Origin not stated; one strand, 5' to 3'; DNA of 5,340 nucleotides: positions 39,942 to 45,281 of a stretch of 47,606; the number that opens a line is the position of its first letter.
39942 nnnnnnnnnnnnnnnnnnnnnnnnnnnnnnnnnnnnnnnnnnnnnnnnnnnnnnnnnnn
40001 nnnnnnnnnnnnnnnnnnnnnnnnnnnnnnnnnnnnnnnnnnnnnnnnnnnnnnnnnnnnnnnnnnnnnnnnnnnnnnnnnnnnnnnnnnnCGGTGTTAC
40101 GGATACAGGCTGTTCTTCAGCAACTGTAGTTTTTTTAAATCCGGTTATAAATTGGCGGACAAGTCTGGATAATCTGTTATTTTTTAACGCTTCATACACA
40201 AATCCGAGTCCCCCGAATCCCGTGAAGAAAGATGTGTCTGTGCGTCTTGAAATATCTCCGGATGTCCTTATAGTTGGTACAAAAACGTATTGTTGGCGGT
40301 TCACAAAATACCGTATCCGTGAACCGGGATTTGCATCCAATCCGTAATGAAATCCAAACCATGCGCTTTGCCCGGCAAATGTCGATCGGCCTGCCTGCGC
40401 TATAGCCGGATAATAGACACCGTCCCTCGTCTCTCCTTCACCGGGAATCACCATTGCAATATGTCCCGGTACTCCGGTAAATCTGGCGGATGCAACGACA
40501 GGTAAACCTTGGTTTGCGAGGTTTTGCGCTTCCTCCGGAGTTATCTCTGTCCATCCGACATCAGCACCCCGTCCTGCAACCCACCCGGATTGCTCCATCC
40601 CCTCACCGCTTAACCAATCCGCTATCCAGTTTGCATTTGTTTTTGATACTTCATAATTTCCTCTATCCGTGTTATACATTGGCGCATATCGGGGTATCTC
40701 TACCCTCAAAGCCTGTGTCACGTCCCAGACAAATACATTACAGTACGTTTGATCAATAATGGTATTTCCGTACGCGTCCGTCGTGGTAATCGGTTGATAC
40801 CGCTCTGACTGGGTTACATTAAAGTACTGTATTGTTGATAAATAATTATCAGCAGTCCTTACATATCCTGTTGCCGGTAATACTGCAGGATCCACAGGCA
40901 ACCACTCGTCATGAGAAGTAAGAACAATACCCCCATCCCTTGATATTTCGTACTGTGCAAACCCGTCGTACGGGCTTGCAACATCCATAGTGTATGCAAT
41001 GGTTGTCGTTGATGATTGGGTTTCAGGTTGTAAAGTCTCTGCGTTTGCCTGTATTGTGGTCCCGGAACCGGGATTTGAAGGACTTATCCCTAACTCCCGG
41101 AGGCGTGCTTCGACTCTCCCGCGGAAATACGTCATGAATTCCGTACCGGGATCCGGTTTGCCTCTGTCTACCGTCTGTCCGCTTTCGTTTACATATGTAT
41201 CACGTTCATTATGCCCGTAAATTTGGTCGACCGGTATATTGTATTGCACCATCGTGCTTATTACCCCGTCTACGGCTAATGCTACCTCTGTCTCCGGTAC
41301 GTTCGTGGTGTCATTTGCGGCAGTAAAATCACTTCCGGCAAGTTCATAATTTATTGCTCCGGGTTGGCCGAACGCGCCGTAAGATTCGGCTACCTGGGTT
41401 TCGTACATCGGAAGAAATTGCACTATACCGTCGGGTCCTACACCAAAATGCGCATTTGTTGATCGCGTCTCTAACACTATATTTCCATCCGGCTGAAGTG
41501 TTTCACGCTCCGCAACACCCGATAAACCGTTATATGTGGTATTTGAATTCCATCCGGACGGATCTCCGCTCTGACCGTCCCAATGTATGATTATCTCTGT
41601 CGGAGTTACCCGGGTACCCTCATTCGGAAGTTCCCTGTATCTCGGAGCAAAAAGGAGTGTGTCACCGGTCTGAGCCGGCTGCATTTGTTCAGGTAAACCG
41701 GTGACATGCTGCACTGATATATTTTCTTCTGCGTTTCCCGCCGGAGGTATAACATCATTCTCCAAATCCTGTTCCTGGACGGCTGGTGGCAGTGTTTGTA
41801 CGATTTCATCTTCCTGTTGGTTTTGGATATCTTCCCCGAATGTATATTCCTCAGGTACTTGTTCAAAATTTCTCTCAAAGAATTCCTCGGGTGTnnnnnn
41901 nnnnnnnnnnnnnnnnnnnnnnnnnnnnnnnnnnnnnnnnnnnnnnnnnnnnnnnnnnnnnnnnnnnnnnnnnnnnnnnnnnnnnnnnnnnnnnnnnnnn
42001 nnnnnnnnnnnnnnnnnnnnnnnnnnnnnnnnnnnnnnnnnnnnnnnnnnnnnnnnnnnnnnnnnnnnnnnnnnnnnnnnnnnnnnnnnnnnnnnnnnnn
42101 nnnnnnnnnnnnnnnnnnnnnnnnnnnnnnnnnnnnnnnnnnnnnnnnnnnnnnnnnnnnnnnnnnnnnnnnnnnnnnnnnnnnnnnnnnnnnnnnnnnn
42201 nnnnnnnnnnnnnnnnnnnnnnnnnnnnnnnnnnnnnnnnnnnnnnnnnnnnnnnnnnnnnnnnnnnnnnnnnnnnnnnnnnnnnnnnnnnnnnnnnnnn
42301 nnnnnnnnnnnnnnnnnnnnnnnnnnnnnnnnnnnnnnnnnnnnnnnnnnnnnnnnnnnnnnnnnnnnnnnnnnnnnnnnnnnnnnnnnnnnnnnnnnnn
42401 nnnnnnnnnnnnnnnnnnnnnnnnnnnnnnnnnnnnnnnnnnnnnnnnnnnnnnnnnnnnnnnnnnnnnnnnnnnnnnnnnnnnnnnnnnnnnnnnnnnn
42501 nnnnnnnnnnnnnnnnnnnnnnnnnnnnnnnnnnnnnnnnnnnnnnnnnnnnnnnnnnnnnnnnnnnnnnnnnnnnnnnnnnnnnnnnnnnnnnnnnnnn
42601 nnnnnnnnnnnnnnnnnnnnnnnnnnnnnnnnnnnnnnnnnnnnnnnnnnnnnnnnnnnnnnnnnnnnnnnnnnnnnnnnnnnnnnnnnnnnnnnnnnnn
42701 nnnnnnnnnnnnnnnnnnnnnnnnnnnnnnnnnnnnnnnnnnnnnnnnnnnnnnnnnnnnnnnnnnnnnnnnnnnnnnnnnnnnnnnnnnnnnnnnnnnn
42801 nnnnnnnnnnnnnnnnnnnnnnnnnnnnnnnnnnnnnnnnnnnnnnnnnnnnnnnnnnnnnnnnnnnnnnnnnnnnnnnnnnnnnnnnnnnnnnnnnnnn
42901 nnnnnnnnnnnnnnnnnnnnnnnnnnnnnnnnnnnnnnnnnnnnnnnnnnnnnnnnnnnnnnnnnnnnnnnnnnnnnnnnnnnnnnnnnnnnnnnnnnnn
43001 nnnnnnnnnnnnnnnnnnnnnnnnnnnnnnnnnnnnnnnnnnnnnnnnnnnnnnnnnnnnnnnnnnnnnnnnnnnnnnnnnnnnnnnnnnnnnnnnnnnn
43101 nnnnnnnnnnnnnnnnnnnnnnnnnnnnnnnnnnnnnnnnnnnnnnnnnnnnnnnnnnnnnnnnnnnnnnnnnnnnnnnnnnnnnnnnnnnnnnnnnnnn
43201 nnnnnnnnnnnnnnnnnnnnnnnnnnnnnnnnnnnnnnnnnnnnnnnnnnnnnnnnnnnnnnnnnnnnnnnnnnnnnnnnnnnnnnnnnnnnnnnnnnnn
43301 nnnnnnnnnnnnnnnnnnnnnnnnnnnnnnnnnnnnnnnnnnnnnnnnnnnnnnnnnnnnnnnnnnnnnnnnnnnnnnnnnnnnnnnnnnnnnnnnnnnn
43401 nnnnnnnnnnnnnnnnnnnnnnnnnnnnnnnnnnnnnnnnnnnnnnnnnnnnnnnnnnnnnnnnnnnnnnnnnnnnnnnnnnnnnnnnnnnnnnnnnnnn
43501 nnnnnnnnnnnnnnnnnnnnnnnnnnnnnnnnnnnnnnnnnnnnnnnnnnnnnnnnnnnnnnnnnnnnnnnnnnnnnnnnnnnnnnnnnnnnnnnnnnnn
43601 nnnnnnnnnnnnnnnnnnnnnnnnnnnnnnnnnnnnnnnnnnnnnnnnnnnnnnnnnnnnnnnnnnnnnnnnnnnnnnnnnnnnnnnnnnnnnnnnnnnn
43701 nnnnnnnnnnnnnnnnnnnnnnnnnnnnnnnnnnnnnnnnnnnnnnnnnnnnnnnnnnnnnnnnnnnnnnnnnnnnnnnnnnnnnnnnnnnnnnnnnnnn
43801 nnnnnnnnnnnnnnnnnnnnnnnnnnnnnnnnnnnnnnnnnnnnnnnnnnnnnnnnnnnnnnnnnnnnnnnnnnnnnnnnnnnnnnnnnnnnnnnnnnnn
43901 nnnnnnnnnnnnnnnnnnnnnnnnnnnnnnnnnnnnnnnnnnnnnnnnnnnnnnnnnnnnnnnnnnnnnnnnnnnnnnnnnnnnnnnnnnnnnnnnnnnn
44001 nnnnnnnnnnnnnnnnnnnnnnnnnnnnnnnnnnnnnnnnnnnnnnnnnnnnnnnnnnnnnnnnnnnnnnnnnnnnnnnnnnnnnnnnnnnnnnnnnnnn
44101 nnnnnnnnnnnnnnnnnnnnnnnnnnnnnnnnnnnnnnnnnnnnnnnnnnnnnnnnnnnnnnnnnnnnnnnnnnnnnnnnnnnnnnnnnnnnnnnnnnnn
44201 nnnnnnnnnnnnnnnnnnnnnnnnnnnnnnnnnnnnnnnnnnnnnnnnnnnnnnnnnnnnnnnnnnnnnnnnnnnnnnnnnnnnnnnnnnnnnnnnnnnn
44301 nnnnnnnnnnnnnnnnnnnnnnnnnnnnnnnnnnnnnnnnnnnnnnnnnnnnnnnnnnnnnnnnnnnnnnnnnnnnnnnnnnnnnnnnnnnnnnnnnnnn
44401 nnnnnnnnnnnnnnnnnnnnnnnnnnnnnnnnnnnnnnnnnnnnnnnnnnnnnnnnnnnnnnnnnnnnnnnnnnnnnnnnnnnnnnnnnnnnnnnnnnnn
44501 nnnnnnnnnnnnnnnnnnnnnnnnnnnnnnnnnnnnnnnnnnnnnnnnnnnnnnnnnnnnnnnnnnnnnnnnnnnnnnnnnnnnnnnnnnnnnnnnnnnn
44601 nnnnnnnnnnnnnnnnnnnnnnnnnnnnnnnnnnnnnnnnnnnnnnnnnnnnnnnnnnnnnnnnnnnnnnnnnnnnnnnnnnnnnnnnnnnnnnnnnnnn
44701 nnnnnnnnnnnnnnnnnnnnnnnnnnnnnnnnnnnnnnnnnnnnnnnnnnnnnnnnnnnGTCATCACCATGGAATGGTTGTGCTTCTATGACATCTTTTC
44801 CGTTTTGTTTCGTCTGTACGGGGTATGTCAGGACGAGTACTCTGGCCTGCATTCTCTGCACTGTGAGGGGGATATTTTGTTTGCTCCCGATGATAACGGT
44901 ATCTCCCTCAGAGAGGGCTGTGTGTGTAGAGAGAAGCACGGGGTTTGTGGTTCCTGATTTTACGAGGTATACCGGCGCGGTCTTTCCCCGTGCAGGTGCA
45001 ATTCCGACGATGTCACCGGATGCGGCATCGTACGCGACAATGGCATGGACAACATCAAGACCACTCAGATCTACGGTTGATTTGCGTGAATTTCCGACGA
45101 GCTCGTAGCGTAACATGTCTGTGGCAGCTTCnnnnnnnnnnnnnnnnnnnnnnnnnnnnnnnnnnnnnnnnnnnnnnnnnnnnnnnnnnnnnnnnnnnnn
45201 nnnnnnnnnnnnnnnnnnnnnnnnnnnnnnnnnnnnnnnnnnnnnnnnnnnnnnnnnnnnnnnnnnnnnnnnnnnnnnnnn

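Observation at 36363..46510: A 9.3-kb ORF that continues across one T-run indel into a kinase ORF: a potential multi-enzyme membrane protein of more than 3,300 aa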

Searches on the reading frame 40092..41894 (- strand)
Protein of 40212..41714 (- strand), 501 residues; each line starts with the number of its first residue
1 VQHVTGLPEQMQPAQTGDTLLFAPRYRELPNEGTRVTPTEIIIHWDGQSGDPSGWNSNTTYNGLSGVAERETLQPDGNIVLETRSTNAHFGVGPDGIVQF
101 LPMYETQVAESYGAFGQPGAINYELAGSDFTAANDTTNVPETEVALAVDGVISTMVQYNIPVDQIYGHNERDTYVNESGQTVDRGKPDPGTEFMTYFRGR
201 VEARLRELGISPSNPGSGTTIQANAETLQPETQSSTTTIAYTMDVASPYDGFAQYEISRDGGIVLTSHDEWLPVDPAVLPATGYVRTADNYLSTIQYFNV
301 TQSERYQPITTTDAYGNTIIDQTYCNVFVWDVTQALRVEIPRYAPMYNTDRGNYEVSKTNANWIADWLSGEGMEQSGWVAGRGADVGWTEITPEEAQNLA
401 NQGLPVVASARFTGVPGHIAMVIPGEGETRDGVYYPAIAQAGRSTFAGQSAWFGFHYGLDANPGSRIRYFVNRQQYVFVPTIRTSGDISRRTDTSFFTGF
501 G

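Call 11: search_protein_families(library=pfam, max_evalue=1, proteins=[window:40152-41411:-])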
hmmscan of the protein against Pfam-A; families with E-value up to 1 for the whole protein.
seq(420 aa): 0 families

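Call 22: find_homologous_proteins(query=window:40281-41612:-, max_evalue=0.001)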
Query seq(444 aa) (444 aa): 4 proteins with E <= 0.001 among 8000 candidates.
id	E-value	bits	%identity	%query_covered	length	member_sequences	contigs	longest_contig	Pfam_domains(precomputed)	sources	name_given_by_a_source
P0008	1.1e-112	395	46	100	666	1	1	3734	PF01510.31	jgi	jgi:hypothetical protein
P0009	3.8e-111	390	45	100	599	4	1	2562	PF01510.31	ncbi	-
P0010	1.0e-110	389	45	100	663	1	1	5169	PF12836.14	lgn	-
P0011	2.2e-27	114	38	52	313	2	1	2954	-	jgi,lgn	-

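Call 24: search_solved_structures(query=A1, max_evalue=1, show_alignments=3)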
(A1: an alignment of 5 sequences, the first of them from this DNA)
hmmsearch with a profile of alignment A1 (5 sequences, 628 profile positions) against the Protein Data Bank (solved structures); distinct sequences matched with E-value up to 1: 0.

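Call 25: search_protein_families(library=pfam, alignment_id=A1, max_evalue=0.1)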
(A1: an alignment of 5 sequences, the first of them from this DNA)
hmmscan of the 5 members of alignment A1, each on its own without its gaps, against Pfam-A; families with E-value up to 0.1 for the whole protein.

A. member 1, seq(601 aa): 0 families

B. families by the number of members that match (of 5 scanned): 2 families
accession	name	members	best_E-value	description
PF01510.30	Amidase_2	3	1.1e-07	N-acetylmuramoyl-L-alanine amidase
PF12836.13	HHH_3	1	1.5e-09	Helix-hairpin-helix motif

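Call 93: search_dna_similar(query=window:40212-41714:-, collection=phages, mode=protein, max_evalue=0.001, max_rows=10)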
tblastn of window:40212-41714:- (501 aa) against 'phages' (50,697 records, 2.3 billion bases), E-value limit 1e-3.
No match.

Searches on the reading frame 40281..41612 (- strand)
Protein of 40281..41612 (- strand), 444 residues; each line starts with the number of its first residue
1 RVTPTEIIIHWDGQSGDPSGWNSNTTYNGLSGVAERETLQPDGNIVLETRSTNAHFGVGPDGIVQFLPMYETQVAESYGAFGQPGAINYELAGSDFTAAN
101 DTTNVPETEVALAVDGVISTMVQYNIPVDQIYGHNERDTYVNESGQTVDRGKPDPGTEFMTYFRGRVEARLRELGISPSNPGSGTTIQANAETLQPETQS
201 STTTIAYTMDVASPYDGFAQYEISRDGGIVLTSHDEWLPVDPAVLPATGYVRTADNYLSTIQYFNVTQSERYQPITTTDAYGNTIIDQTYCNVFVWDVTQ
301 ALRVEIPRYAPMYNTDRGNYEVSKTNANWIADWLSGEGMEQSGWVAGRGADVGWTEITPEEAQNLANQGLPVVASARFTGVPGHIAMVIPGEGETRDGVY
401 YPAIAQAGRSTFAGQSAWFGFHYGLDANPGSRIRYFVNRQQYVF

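Call 88: find_encoding_contigs(protein=P0010, flank=5000, max_places=3)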
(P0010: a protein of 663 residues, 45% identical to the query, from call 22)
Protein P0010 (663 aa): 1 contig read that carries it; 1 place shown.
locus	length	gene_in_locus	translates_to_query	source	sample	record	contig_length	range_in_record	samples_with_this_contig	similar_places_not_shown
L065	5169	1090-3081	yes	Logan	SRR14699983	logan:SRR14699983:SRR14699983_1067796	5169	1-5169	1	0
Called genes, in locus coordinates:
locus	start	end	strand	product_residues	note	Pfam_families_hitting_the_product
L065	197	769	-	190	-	PF05175:MTS, PF00891:Methyltransf_2 (weak), PF13489:Methyltransf_23 (weak), PF13847:Methyltransf_31, PF08241:Methyltransf_11, PF08242:Methyltransf_12, PF13649:Methyltransf_25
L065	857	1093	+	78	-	-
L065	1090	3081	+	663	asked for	PF12836:HHH_3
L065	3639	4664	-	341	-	PF13727:CoA_binding_3, PF02397:Bac_transf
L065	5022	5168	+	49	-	?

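Call 89: find_encoding_contigs(protein=P0008, flank=5000, max_places=3)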
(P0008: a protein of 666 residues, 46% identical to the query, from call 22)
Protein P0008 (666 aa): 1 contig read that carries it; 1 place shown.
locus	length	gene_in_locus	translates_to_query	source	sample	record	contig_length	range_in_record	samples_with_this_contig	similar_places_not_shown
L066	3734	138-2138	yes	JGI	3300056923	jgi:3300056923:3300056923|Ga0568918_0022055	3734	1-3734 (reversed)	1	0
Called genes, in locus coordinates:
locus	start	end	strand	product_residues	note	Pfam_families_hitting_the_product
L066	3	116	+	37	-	?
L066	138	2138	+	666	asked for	PF01510:Amidase_2 (weak)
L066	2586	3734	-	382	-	?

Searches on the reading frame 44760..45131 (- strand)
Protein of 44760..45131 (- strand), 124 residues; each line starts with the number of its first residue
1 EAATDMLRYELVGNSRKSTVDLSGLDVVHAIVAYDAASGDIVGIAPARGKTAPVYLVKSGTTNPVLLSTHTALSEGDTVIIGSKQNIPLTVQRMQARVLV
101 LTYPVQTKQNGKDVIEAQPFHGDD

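Call 79: search_solved_structures(query=A8, max_evalue=10, show_alignments=2)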
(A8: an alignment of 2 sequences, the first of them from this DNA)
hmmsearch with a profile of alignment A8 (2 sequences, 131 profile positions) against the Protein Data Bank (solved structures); distinct sequences matched with E-value up to 10: 3.
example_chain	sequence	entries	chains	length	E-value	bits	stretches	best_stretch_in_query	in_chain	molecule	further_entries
6jlu_G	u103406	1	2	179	0.11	15.7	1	44-99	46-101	Psb31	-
7r2k_A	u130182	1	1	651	0.5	13.6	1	53-91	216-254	CRISPR-associated helicase Cas3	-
8a22_Bk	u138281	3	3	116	0.69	13.1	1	82-115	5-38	uS11m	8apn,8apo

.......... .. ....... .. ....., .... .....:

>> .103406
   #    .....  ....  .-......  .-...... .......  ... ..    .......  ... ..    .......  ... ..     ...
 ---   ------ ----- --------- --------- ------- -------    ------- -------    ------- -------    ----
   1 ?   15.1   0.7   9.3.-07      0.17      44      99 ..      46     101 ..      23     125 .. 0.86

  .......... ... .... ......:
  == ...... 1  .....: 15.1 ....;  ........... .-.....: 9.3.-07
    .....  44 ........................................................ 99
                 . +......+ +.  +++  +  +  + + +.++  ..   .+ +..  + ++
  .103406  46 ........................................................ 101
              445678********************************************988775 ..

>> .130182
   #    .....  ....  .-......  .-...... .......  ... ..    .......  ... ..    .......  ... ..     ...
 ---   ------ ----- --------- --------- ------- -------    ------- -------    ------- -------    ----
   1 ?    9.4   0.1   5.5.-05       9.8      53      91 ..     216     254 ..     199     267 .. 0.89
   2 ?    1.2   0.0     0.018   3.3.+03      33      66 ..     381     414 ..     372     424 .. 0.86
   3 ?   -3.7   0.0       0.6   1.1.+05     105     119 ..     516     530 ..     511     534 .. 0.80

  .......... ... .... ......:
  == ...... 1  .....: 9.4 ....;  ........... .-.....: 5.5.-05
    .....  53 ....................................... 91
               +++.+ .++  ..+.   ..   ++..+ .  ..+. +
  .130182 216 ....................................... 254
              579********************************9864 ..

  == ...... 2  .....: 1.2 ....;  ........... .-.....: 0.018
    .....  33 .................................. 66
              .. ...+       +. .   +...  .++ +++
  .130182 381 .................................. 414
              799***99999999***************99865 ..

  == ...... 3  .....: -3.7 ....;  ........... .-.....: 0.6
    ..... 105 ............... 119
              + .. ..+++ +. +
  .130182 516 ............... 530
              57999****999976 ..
